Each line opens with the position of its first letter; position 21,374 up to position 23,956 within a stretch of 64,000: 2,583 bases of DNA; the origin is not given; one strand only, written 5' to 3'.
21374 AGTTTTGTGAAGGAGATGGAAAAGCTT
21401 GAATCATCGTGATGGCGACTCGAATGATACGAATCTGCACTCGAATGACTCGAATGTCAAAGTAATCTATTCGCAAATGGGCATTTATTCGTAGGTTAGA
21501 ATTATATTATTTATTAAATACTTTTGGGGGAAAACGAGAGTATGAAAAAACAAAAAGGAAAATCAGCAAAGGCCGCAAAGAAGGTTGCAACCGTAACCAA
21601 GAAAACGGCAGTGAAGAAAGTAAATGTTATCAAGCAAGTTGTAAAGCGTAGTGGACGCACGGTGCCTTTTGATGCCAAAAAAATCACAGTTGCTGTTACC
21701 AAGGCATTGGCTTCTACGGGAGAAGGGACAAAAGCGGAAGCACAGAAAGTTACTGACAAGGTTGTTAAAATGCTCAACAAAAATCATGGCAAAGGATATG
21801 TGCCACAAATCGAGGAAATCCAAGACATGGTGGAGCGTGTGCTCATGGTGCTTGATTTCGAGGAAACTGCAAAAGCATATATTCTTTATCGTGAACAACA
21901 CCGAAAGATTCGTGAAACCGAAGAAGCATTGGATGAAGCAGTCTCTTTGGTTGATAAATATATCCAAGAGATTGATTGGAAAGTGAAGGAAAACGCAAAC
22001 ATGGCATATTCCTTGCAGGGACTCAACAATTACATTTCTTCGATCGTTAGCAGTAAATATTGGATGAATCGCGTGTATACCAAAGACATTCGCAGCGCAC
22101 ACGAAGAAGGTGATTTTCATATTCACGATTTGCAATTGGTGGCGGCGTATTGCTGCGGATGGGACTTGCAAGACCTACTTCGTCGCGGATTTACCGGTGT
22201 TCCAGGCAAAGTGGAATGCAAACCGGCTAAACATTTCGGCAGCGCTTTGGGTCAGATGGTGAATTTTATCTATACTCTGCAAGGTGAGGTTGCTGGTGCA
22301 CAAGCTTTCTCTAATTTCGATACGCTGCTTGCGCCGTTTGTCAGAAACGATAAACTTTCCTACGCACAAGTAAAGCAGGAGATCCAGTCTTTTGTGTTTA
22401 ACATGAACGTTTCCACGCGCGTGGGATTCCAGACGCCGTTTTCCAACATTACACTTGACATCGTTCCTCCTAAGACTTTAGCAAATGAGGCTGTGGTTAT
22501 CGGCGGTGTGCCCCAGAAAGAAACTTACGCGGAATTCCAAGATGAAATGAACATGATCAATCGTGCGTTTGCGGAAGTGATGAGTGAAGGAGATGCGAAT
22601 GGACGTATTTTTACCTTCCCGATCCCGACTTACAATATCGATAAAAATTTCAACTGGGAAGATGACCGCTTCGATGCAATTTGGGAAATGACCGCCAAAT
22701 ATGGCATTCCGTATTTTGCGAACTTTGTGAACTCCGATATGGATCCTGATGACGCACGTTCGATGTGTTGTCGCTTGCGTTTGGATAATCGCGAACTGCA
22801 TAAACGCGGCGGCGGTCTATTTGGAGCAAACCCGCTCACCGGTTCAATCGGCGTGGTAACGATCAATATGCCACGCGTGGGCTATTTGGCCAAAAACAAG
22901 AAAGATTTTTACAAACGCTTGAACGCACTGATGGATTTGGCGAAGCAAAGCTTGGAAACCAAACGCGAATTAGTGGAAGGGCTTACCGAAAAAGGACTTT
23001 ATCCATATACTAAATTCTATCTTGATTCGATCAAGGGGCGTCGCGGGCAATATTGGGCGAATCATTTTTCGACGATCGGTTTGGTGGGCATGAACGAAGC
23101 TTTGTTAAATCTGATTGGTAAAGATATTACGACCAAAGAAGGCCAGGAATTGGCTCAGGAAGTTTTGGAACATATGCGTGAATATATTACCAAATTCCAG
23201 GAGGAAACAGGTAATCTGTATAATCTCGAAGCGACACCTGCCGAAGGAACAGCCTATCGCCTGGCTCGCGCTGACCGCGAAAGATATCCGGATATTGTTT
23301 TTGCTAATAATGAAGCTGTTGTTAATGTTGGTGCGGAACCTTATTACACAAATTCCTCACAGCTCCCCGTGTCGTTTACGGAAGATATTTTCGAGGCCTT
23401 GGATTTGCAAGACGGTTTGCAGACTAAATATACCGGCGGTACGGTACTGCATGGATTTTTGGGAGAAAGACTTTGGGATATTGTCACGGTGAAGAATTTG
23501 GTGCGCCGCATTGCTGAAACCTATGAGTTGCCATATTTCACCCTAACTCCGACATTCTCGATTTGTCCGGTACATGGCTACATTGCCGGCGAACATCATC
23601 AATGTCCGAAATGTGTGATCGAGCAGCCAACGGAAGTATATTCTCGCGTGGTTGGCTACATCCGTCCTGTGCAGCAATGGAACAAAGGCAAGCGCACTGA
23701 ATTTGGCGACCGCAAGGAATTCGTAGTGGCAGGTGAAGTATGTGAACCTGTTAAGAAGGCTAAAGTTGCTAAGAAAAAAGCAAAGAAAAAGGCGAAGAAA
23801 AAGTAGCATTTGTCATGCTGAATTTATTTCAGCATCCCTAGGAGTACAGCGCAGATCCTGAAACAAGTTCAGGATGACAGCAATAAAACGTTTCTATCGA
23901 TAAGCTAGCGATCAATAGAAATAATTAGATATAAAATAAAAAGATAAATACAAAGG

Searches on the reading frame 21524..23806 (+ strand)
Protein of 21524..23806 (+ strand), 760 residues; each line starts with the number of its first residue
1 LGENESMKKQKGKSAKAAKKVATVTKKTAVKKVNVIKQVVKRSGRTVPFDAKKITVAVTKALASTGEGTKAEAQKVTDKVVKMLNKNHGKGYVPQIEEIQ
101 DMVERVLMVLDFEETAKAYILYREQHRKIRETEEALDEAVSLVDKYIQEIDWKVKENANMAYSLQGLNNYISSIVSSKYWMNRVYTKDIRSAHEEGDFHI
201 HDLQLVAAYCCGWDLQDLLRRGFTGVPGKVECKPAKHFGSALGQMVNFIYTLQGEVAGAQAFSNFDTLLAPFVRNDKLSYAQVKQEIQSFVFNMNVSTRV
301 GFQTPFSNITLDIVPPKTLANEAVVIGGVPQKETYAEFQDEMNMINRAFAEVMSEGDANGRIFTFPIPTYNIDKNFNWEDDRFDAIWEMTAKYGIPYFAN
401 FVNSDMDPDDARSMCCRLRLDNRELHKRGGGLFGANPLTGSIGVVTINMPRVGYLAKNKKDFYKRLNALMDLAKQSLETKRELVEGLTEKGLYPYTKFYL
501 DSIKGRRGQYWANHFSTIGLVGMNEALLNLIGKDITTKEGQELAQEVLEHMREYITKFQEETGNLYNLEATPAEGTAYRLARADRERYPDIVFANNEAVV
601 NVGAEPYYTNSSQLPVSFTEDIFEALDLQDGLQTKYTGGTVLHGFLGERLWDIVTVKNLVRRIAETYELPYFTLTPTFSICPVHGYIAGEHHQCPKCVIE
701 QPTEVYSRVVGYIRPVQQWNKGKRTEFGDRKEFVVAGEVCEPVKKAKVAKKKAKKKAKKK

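Call 94: search_protein_families(library=pfam, proteins=[window:21524-23806:+], max_evalue=0.001)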
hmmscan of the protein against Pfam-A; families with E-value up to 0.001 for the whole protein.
window:21524-23806:+ (760 aa): 3 families
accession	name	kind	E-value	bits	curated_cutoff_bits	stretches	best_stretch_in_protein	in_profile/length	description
PF13597.11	NRDD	-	5.3e-202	672.9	26.2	1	156-733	1-562/562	Anaerobic ribonucleoside-triphosphate reductase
PF03477.21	ATP-cone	-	3.8e-24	85.5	25.8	1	38-127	2-87/88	ATP cone domain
PF07739.18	TipAS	-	0.00022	22.1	23.8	0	331-358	26-53/117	TipAS antibiotic-recognition domain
